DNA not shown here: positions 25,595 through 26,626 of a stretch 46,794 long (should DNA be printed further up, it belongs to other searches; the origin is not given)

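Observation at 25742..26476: Ferredoxin module fused to a class III nucleotide cyclase with an Asn-to-His change at the transition-state position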

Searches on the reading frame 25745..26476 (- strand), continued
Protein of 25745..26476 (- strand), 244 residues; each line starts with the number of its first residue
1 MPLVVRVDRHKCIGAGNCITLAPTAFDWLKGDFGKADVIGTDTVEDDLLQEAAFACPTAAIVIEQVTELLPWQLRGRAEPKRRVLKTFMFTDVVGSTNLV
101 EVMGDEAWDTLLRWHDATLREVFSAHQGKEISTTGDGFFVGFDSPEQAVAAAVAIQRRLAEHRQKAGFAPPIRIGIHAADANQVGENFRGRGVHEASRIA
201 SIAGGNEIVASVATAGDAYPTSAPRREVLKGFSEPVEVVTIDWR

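Call 10: find_related_loci(query=window:25745-26476:-, collection=genome_contigs, flank=10000)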
Query window:25745-26476:- (244 aa) in genome_contigs; peptide patterns used: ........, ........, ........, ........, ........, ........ (x = any residue, [..] = any of these).
345 stretches matched a pattern; 190 encode a relative of the query (tblastn E <= 1e-3); the best 80 are kept; 80 distinct loci.
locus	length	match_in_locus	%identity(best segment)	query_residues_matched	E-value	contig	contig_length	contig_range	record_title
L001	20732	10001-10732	92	1-244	6e-146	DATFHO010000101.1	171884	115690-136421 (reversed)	MAG TPA_asm: Candidatus Limnocylindrales bacterium isolate SMAG_U8691 k141_321012, whole genome shotgun sequence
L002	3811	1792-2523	91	1-244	9e-149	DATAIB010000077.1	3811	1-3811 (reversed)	MAG TPA_asm: Candidatus Limnocylindrales bacterium isolate SMAG_U6872 k141_1171845, whole genome shotgun sequence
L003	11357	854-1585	89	1-244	3e-141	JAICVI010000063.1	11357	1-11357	MAG: Chloroflexota bacterium isolate HEB_FP_1_bin.40 k141_4137_length_11357_cov_10.9634, whole genome shotgun sequence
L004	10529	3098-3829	86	1-244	3e-138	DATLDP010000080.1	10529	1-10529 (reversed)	MAG TPA_asm: Candidatus Limnocylindria bacterium isolate SMAG_U14353 k141_2603470, whole genome shotgun sequence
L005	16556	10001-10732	83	1-244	2e-132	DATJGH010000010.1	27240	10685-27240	MAG TPA_asm: Patescibacteria group bacterium isolate SMAG_U15481 k141_2784274, whole genome shotgun sequence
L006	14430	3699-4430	86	1-244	4e-131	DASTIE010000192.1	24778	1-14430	MAG TPA_asm: Candidatus Limnocylindrales bacterium isolate SMAG_U877 k141_1545367, whole genome shotgun sequence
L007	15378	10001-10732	82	1-244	9e-131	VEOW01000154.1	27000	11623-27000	MAG: Chloroflexi bacterium isolate MnB_4 Mn-Chloroflexi-1_286936, whole genome shotgun sequence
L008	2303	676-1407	81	1-244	3e-137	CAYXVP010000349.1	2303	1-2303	MAG TPA_asm: uncultured Anaerolinea sp. isolate SRP273308_co1_404 genome assembly, contig: NODE_141312_length_2303_cov_4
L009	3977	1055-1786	76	1-244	2e-131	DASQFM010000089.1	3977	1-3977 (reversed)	MAG TPA_asm: Candidatus Eisenbacteria bacterium isolate SMAG_U11780 k141_716711, whole genome shotgun sequence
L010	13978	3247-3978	77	1-244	3e-127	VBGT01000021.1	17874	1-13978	MAG: Chloroflexi bacterium isolate CF_85 14_1009_16_30cm_scaffold_11171, whole genome shotgun sequence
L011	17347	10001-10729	74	3-244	7e-123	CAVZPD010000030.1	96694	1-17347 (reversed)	MAG: uncultured Chloroflexia bacterium isolate MFD05684.bin.1.297 genome assembly, contig: contig_94918, whole genome sh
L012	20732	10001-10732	73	1-244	9e-123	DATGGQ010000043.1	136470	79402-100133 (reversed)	MAG TPA_asm: Candidatus Limnocylindrales bacterium isolate SMAG_U9758 k141_407861, whole genome shotgun sequence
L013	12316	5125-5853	72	3-244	1e-121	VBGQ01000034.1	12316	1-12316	MAG: Chloroflexi bacterium isolate CF_82 14_0927_02_20cm_scaffold_7002, whole genome shotgun sequence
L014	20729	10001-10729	73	3-244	6e-121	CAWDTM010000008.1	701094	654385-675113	MAG: uncultured Chloroflexia bacterium isolate MFD05442.bin.1.16 genome assembly, contig: contig_8639, whole genome shot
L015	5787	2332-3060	72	3-244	4e-120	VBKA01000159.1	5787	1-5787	MAG: Chloroflexi bacterium isolate CF_170 14_1009_16_30cm_scaffold_82759, whole genome shotgun sequence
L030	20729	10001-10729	68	1-243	1e-111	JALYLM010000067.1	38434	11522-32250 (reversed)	MAG: Actinomycetota bacterium isolate AFD bin39 SD1484-86_k127_875563, whole genome shotgun sequence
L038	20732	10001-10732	66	3-244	2e-109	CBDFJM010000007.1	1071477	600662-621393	MAG: Dehalococcoidia bacterium isolate e3381621-976b-4bb2-ab20-043f7ff68e99 genome assembly, contig: contig_7, whole gen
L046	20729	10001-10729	66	1-243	1e-108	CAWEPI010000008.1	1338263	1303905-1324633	MAG: uncultured Actinomycetes bacterium isolate MFD02159.bin.1.80 genome assembly, contig: contig_33062, whole genome sh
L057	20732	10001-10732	68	3-244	6e-107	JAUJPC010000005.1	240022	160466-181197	MAG: Actinomycetota bacterium isolate YX3bin35 opera_contig_96, whole genome shotgun sequence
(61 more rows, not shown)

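Call 22: search_protein_families(library=ncbifam, proteins=[window:25745-26476:-], max_evalue=0.01)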
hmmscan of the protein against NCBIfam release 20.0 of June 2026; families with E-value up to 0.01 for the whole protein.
window:25745-26476:- (244 aa): 2 families
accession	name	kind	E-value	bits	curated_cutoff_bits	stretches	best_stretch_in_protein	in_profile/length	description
NF058673.1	LipAdnlyCyLipJMY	equivalog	4.3e-27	94.9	800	1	58-212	270-416/449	bifunctional lipase/adenylate cyclase LipJ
TIGR04510.1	mod_pep_cyc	subfamily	2.4e-11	42.9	400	1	84-180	4-99/814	putative peptide modification system cyclase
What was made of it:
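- On LipJ / Rv1900c orthologues (NCBIfam NF058673): Only the cyclase part of the model (positions 270-416) matches (call 22).
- Closest known: Rv1900c. Different: The NCBIfam LipJ model scores 94.9 bits against a cut-off of 800 (call 22).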

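Call 34: search_protein_representatives(protein=window:25745-26476:-)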
Query: 244 residues. Proteins with E-value up to 0.001 (for the whole library): 40245; up to 1e-10: 12803; up to 1e-30: 325. The best 150 are listed.
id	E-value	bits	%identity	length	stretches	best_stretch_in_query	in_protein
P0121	4.2e-107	373.2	68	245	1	4-243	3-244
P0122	1.7e-95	335.2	79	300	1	1-205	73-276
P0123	1.7e-92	325.4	66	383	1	2-221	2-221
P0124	3.2e-67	242.7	69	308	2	4-129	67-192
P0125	1.1e-59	218.0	81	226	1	63-182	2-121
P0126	1.2e-57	211.3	67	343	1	3-137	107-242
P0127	3.1e-56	206.7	62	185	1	83-244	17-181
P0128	7.1e-56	205.5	61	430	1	82-244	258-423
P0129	9.0e-55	201.9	49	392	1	3-243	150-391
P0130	1.0e-54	201.7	64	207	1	100-244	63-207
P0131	2.0e-54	200.8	48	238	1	4-244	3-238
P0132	2.3e-54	200.6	60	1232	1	79-243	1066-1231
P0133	2.7e-54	200.3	55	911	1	45-244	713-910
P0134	3.0e-54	200.2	59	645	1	80-244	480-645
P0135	1.9e-53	197.6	57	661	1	77-242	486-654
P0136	3.3e-53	196.8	47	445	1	9-243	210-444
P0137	3.7e-53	196.6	53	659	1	54-244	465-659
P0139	1.2e-52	195.0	59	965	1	81-244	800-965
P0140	1.6e-52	194.5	52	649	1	54-243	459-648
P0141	1.7e-52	194.4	53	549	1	78-243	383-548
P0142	2.1e-52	194.1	56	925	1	78-244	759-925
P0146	3.1e-51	190.3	55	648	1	79-244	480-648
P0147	5.3e-51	189.6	55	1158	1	81-243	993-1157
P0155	6.3e-50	186.0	54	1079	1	74-243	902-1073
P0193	8.1e-46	172.6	52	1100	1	73-244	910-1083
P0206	8.7e-45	169.2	53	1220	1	82-243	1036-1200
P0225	8.1e-44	166.0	53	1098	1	83-244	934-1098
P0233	1.8e-43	164.9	54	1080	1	78-244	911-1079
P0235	2.1e-43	164.7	52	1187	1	81-244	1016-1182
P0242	3.5e-43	164.0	50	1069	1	62-243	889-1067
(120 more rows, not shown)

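Call 37: predict_structure(alignment_id=A1)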
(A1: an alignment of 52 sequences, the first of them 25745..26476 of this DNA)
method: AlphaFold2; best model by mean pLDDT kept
length: 244 residues; sequences in the alignment: 52
mean_pLDDT: 67.6   pTM: 0.64
mean pLDDT of the five models: 67.6, 66.7, 66.2, 65.5, 58.7
residues with pLDDT >= 90: 59; 70-90: 78; 50-70: 14; < 50: 93
segments of 3 or more residues with pLDDT < 50: 1-41, 43-84, 181-190
pLDDT, mean of each block of 10 residues (from residue 1): 41 38 35 35 47 43 40 36 62 77 75 84 87 72 88 95 88 86 43 81 93 87 92 86 93
secondary structure, 60 per line:
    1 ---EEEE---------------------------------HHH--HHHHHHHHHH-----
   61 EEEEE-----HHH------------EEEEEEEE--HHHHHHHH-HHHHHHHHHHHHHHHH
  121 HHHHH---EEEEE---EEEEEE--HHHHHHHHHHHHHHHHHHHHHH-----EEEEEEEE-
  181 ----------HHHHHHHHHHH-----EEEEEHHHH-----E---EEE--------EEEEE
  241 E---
elements in order: E4-7 H46-55 E61-65 E86-93 H96-103 H105-125 E129-133 E137-142 H145-166 E172-179 H191-201 E207-211 H212-215 E225-227 E236-241
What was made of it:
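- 26249..26272 (-): Near-invariant linker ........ (aa 69-76) between the ferredoxin and cyclase domains. AlphaFold confidence here is below 50 (call 37).
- AlphaFold gives no confident model of the ferredoxin domain or linker (pLDDT below 50; call 37).
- Tried and rejected: The AlphaFold model gave a confident cyclase domain but an unusable ferredoxin domain and linker (pLDDT below 50; call 37).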

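Call 38: search_protein_families(library=pfam, alignment_id=A2, max_evalue=0.0001)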
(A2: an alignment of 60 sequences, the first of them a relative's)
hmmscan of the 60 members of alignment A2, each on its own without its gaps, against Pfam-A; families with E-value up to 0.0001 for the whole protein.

A. member 1, P0132 (1232 aa): 4 families
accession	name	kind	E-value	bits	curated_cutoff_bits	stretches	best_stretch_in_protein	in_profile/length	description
PF03704.23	BTAD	-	9.7e-22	78.3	22.1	1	100-244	1-145/146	Bacterial transcriptional activator domain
PF13191.12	AAA_16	-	1.1e-15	59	32.6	1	271-435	2-165/167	AAA ATPase domain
PF00211.25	Guanylate_cyc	-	1.2e-07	32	21.9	1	1073-1219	10-172/183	Adenylate and Guanylate cyclase catalytic domain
PF13401.12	AAA_22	-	4.3e-06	27.5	27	1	289-441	4-125/130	AAA domain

B. families by the number of members that match (of 60 scanned): 32 families (the first 25 are shown)
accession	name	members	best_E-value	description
PF00211.25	Guanylate_cyc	53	9.4e-15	Adenylate and Guanylate cyclase catalytic domain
PF13424.12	TPR_12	22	2.5e-16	Tetratricopeptide repeat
PF13191.12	AAA_16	17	5.9e-32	AAA ATPase domain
PF17874.7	TPR_MalT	12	2.6e-11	MalT-like TPR region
PF13401.12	AAA_22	11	8.7e-09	AAA domain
PF07719.23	TPR_2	9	2.4e-08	Tetratricopeptide repeat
PF00196.25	GerE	8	4.6e-19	Bacterial regulatory proteins, luxR family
PF00515.34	TPR_1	8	3.4e-08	Tetratricopeptide repeat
PF13181.12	TPR_8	5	3.4e-06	Tetratricopeptide repeat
PF13374.12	TPR_10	4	4e-10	Tetratricopeptide repeat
PF13370.11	Fer4_13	3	9.7e-10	4Fe-4S single cluster domain of Ferredoxin I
PF13432.12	TPR_16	3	3.1e-07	Tetratricopeptide repeat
PF13459.11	Fer4_15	3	3.5e-07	4Fe-4S single cluster domain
PF13428.12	TPR_14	3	1.4e-06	Tetratricopeptide repeat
PF03704.23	BTAD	2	4.4e-24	Bacterial transcriptional activator domain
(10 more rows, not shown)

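Call 40: search_protein_families(library=pfam, proteins=[P0235, P0242, P0233, P0147, P0206, P0225, P0155, P0193, P0142], max_evalue=0.001)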
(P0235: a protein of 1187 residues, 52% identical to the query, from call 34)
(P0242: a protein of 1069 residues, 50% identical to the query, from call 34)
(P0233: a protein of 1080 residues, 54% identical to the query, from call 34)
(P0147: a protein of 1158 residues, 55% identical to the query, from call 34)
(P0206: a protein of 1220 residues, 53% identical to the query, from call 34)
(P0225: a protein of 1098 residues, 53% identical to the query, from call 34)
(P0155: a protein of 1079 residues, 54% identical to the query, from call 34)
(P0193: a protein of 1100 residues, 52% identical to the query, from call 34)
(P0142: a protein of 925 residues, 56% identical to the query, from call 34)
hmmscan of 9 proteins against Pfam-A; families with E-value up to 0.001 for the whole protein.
P0235 (1187 aa): 7 families
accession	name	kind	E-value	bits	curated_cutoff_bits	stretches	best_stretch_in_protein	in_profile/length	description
PF13191.12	AAA_16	-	1.6e-26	94.2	32.6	1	3-179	14-166/167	AAA ATPase domain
PF00196.25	GerE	-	1.2e-18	66.9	23.5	1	948-1002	3-57/57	Bacterial regulatory proteins, luxR family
PF13424.12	TPR_12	-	5.3e-09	36.6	30.1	1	649-707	10-73/77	Tetratricopeptide repeat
PF07719.23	TPR_2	-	2.4e-08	33.9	27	0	647-674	6-33/34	Tetratricopeptide repeat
PF00515.34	TPR_1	-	3.4e-08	33.4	27.8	0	649-674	8-33/34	Tetratricopeptide repeat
PF17874.7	TPR_MalT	-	2.4e-06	27.5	45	1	558-733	37-218/336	MalT-like TPR region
PF00211.25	Guanylate_cyc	-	5.3e-06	26.6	21.9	1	1022-1150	10-152/183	Adenylate and Guanylate cyclase catalytic domain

P0242 (1069 aa): 2 families
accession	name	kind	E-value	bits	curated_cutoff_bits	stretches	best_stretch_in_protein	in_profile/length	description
PF13191.12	AAA_16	-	1.3e-25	91.2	32.6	1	7-175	1-162/167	AAA ATPase domain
PF00211.25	Guanylate_cyc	-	0.00052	20.1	21.9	1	910-1039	11-154/183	Adenylate and Guanylate cyclase catalytic domain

P0233 (1080 aa): 5 families
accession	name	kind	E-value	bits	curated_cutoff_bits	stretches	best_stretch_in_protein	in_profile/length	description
PF13191.12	AAA_16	-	3.4e-29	102.9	32.6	1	10-184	2-166/167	AAA ATPase domain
PF00211.25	Guanylate_cyc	-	4.6e-09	36.6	21.9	1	919-1066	10-172/183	Adenylate and Guanylate cyclase catalytic domain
PF13424.12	TPR_12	-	8.7e-09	35.9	30.1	1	815-885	4-73/77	Tetratricopeptide repeat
PF13401.12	AAA_22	-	8.9e-06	26.5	27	1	33-175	6-109/130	AAA domain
PF13176.12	TPR_7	-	0.00076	19.8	27.9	0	820-848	5-33/36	Tetratricopeptide repeat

P0147 (1158 aa): 4 families
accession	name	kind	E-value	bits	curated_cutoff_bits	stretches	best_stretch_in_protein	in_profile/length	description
PF13191.12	AAA_16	-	1.2e-26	94.7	32.6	1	9-176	2-167/167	AAA ATPase domain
PF00196.25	GerE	-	1.2e-12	47.6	23.5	1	911-964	4-57/57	Bacterial regulatory proteins, luxR family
PF00211.25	Guanylate_cyc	-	9.8e-09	35.5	21.9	1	999-1145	10-172/183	Adenylate and Guanylate cyclase catalytic domain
PF13401.12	AAA_22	-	3.2e-05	24.7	27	1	31-183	5-128/130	AAA domain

P0206 (1220 aa): 5 families
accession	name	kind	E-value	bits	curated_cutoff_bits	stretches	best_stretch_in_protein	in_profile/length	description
PF13191.12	AAA_16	-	5.9e-32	111.9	32.6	1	9-198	1-167/167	AAA ATPase domain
PF00196.25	GerE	-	2.5e-17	62.7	23.5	1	949-1003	3-57/57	Bacterial regulatory proteins, luxR family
PF00515.34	TPR_1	-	1e-05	25.6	27.8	0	542-570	2-30/34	Tetratricopeptide repeat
PF13424.12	TPR_12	-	5.2e-05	23.8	30.1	1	669-724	10-70/77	Tetratricopeptide repeat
PF13374.12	TPR_10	-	0.00022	21.5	27.5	0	669-692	9-32/42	Tetratricopeptide repeat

P0225 (1098 aa): 3 families
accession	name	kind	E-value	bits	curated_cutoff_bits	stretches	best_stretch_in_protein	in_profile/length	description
PF13191.12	AAA_16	-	1.8e-17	64.8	32.6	1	4-172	1-167/167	AAA ATPase domain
PF00196.25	GerE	-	2.2e-14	53.3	23.5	1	873-925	3-55/57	Bacterial regulatory proteins, luxR family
PF00211.25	Guanylate_cyc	-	1.2e-06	28.7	21.9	1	938-1085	10-172/183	Adenylate and Guanylate cyclase catalytic domain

P0155 (1079 aa): 4 families
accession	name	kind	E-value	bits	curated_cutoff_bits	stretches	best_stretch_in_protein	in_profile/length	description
PF13191.12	AAA_16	-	1.5e-26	94.3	32.6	1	9-184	1-165/167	AAA ATPase domain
PF00211.25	Guanylate_cyc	-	6.9e-08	32.7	21.9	1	915-1047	10-156/183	Adenylate and Guanylate cyclase catalytic domain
PF13424.12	TPR_12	-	7.6e-06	26.5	30.1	1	822-883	8-71/77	Tetratricopeptide repeat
PF13401.12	AAA_22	-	3.7e-05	24.5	27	1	31-190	4-125/130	AAA domain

P0193 (1100 aa): 3 families
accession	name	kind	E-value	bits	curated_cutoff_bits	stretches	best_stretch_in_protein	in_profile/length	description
PF13191.12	AAA_16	-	1.9e-25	90.7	32.6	1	15-192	2-167/167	AAA ATPase domain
PF00211.25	Guanylate_cyc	-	1.3e-05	25.3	21.9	1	924-1047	10-146/183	Adenylate and Guanylate cyclase catalytic domain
PF13401.12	AAA_22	-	6e-05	23.8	27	1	36-175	4-100/130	AAA domain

P0142 (925 aa): 3 families
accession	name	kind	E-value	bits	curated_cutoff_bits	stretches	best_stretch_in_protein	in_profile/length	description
PF00211.25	Guanylate_cyc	-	2.5e-08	34.2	21.9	1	768-896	10-152/183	Adenylate and Guanylate cyclase catalytic domain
PF07719.23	TPR_2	-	1.9e-05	24.8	27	0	441-470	1-30/34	Tetratricopeptide repeat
PF13191.12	AAA_16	-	2.7e-05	25.2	32.6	1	4-94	77-167/167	AAA ATPase domain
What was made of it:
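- On LAL / MalT-like STAND regulators (partner gene): TPR_12 and TPR_MalT are found in the fused relatives (calls 38, 40).
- P0235, P0147 and P0225 are AAA_16-(TPR)-GerE-cyclase in one chain, and P0206 is AAA_16-TPR-GerE with the cyclase match at residues 1036-1200 (calls 34, 40). In the fused relatives the cyclase is tethered covalently after the LuxR domain (call 40), so in the split system some docking element is needed.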
